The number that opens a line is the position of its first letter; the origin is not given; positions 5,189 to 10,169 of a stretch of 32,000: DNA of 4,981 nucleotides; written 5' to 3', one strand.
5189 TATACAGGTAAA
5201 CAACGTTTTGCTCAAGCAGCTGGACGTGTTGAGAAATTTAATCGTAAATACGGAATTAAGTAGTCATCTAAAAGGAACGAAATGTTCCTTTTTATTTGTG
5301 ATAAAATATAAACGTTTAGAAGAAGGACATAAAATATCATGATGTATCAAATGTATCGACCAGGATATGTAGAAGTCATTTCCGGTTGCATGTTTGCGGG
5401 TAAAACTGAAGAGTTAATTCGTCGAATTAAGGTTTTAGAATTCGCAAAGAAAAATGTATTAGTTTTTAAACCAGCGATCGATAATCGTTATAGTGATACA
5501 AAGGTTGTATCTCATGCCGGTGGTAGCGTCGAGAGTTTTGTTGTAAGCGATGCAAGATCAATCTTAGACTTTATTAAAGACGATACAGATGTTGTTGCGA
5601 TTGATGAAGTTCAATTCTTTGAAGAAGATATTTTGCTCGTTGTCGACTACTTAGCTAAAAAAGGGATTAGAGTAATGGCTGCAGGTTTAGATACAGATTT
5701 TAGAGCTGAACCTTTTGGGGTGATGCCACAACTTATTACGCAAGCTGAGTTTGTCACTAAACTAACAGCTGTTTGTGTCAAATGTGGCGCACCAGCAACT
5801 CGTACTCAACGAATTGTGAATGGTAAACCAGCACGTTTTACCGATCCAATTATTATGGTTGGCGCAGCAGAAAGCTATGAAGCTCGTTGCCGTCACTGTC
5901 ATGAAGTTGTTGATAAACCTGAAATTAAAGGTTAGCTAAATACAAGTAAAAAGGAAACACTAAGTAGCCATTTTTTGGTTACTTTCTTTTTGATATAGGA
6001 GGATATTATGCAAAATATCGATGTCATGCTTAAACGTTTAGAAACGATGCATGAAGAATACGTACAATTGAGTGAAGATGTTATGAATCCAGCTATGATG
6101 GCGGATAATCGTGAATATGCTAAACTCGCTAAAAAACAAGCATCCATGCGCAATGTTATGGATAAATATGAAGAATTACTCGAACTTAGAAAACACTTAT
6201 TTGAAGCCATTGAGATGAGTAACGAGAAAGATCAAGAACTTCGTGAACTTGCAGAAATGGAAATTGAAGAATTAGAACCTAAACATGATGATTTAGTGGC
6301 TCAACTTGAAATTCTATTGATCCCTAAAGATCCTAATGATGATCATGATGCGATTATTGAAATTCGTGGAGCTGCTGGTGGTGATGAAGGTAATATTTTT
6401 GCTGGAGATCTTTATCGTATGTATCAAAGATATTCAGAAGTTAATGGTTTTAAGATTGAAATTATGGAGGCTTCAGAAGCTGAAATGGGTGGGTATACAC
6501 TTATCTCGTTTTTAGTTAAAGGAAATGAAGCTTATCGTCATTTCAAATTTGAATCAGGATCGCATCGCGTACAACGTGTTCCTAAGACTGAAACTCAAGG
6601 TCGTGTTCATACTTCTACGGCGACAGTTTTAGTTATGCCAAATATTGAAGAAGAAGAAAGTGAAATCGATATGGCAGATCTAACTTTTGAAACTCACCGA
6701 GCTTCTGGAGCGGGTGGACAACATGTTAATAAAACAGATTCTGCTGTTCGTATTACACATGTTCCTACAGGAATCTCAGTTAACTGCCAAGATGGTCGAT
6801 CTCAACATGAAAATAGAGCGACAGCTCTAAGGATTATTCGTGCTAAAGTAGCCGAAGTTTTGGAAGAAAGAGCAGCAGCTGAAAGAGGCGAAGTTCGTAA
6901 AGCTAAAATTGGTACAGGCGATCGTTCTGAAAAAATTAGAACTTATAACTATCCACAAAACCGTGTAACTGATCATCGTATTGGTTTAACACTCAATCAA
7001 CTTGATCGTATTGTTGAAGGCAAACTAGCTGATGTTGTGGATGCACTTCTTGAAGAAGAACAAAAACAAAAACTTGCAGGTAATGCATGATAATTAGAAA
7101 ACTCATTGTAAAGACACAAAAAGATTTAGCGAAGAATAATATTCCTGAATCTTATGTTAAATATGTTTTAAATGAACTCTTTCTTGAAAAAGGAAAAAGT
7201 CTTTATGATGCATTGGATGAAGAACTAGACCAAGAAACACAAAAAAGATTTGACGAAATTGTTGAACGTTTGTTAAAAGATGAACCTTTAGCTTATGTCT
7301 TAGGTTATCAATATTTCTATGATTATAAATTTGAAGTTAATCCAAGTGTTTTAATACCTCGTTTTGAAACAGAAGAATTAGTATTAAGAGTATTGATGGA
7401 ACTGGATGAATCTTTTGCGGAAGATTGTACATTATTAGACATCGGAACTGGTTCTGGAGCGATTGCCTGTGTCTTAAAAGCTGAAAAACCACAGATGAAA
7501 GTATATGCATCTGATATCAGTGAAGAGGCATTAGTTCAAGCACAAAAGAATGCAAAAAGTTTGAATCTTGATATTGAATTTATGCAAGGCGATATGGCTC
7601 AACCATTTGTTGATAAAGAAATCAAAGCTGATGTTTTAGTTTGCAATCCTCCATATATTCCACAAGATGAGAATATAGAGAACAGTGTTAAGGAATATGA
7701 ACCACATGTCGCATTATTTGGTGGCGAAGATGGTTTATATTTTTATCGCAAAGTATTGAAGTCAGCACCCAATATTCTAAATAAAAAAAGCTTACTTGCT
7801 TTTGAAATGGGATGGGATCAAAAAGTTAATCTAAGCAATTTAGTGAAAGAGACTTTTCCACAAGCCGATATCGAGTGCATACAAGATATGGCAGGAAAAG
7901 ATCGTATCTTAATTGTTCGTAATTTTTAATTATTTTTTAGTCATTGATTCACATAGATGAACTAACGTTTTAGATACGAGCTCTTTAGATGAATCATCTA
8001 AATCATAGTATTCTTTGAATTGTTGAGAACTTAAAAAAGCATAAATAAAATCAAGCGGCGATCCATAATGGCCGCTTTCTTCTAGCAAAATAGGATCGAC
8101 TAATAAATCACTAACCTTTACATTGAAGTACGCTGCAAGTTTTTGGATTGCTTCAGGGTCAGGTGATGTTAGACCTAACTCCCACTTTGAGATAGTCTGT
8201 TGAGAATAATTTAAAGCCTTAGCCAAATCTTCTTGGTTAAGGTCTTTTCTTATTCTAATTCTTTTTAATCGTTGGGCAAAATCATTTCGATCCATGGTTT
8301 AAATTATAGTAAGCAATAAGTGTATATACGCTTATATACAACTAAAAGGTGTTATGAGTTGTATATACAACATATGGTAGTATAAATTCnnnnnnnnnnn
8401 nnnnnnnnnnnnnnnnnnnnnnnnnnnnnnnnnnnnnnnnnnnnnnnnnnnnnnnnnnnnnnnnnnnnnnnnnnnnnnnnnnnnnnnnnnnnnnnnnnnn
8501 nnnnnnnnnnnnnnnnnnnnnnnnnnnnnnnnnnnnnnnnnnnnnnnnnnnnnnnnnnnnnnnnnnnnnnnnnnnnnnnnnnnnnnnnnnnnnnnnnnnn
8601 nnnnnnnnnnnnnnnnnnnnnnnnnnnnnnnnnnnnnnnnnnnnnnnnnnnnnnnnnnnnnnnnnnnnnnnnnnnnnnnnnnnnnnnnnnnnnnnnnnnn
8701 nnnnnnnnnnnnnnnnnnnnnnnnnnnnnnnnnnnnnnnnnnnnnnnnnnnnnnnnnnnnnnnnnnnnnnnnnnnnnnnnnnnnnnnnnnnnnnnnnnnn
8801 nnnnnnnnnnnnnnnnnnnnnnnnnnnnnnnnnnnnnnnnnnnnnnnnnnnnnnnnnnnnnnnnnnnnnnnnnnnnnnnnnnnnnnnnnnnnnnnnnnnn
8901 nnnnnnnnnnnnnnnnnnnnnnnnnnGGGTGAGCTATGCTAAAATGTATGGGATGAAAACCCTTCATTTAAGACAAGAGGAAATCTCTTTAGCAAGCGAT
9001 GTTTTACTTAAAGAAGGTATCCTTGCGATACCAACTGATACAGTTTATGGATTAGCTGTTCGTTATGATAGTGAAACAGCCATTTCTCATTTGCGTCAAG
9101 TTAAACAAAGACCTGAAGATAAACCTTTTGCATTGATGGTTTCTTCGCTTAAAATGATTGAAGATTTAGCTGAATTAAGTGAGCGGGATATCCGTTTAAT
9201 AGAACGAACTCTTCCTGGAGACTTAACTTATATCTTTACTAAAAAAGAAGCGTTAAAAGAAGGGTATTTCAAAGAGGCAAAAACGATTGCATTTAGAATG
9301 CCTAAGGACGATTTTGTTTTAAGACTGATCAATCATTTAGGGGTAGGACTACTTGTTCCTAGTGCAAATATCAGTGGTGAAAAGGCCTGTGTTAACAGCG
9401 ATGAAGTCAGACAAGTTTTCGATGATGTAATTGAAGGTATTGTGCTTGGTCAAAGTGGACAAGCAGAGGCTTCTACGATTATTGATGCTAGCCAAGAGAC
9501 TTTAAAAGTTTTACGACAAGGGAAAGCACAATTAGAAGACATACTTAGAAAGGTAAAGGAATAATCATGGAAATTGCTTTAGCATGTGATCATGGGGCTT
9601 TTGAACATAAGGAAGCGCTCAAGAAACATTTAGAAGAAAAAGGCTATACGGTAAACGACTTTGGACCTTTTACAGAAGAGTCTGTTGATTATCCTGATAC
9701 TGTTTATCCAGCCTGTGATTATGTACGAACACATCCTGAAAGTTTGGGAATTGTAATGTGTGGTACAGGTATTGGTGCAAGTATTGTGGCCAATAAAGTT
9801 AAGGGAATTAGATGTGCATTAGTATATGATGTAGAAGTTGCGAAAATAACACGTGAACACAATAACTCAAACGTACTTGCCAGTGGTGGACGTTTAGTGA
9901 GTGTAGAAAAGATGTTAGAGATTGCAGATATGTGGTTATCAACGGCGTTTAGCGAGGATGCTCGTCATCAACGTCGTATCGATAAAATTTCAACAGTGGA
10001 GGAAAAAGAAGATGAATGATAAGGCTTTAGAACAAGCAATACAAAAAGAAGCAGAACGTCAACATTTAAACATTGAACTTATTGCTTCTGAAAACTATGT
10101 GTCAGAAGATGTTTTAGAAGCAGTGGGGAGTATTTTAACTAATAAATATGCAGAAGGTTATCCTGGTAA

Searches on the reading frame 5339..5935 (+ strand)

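Call 90: search_protein_families(library=pfam, proteins=[window:5339-5935:+], max_evalue=0.0001)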
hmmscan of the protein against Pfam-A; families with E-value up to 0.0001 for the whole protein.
window:5339-5935:+ (198 aa): 1 family
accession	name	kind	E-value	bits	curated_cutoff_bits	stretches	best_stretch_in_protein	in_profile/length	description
PF00265.24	TK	-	1.2e-52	178.8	20.6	1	10-188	2-176/176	Thymidine kinase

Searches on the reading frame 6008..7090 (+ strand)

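Call 40: search_protein_families(library=pfam, proteins=[window:6008-7090:+], max_evalue=0.00001)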
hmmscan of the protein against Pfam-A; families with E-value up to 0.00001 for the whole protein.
window:6008-7090:+ (360 aa): 2 families
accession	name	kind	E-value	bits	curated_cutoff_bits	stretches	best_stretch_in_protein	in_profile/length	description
PF03462.23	PCRF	-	5.6e-67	225.8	24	1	15-207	2-194/194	PCRF domain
PF00472.26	RF-1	-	8.5e-40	135.8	35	1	216-324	3-116/116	RF-1 domain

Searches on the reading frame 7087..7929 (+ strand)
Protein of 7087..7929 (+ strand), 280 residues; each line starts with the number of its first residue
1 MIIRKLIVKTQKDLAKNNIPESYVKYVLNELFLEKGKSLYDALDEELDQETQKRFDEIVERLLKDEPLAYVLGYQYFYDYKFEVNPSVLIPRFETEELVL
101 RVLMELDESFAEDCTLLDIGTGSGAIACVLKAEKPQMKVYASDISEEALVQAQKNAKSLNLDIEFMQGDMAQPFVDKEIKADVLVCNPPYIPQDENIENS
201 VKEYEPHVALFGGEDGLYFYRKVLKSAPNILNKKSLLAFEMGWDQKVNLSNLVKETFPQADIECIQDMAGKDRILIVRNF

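Call 90: search_protein_families(library=pfam, proteins=[window:7087-7929:+], max_evalue=0.0001)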
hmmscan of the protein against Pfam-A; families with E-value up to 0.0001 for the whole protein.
window:7087-7929:+ (280 aa): 11 families
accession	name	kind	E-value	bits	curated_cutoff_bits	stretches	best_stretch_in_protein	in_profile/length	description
PF05175.20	MTS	-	4.7e-15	56.1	23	1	108-195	29-113/170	Methyltransferase small domain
PF13847.12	Methyltransf_31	-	9.6e-13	48.5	27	1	112-256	3-125/145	Methyltransferase domain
PF13649.12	Methyltransf_25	-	3.4e-11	44.1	27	1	117-201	2-86/97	Methyltransferase domain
PF08241.18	Methyltransf_11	-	2.1e-08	35.1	21.2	1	117-186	1-66/95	Methyltransferase domain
PF06325.19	PrmA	-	1.3e-07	31.8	22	1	103-187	152-233/296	Ribosomal protein L11 methyltransferase (PrmA)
PF17827.6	PrmC_N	-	2.2e-07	31.7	23.4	1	25-73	23-71/71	PrmC N-terminal domain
PF08242.18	Methyltransf_12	-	3.4e-07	31.4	30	1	117-187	1-72/98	Methyltransferase domain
PF01170.24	UPF0020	-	2.1e-06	28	22.3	1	131-190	71-131/197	RMKL-like, methyltransferase domain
PF12847.13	Methyltransf_18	-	4.4e-06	27.2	27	1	110-180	12-84/151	Methyltransferase domain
PF00891.24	Methyltransf_2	-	8.3e-06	25.7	22.3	1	96-172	47-122/210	O-methyltransferase domain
PF05971.18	Methyltransf_10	-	5.6e-05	23.1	23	1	102-194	92-191/299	RNA methyltransferase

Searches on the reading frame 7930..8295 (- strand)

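Call 40: search_protein_families(library=pfam, proteins=[window:7930-8295:-], max_evalue=0.00001)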
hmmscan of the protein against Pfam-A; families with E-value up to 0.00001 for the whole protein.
window:7930-8295:- (121 aa): 4 families
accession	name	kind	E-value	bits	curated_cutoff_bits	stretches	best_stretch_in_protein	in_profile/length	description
PF01381.28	HTH_3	-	2.9e-17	62.9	23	1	10-64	1-55/55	Helix-turn-helix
PF13560.12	HTH_31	-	1.2e-11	45.2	27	1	5-61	1-58/64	Helix-turn-helix domain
PF13443.12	HTH_26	-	4.5e-09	36.9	22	1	9-66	1-59/63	Cro/C1-type HTH DNA-binding domain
PF12844.13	HTH_19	-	8.4e-08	32.4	30.2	1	8-64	2-58/64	Helix-turn-helix domain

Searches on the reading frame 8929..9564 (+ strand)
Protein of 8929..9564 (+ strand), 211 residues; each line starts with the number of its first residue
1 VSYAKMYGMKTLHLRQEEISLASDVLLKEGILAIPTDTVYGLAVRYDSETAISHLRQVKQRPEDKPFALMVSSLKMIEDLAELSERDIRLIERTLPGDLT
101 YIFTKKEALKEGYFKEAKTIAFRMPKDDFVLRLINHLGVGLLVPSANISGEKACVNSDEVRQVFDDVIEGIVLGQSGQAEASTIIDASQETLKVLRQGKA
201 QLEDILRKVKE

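Call 90: search_protein_families(library=pfam, proteins=[window:8929-9564:+], max_evalue=0.0001)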
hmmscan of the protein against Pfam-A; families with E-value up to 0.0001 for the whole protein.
window:8929-9564:+ (211 aa): 1 family
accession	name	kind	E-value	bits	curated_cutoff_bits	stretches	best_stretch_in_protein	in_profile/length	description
PF01300.24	Sua5_yciO_yrdC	-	2.1e-46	158.1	25.1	1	25-198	2-178/178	Telomere recombination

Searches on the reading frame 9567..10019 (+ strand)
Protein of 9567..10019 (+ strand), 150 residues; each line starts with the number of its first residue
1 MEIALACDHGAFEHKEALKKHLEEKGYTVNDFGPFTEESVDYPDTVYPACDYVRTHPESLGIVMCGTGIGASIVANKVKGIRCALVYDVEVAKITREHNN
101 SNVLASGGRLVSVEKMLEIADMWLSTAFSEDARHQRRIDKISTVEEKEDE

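Call 90: search_protein_families(library=pfam, proteins=[window:9567-10019:+], max_evalue=0.0001)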
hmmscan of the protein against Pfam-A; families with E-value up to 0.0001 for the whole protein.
window:9567-10019:+ (150 aa): 1 family
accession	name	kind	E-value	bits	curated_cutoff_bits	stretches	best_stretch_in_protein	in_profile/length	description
PF02502.23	LacAB_rpiB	-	1.2e-52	178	24.7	1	3-141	1-138/138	Ribose/Galactose Isomerase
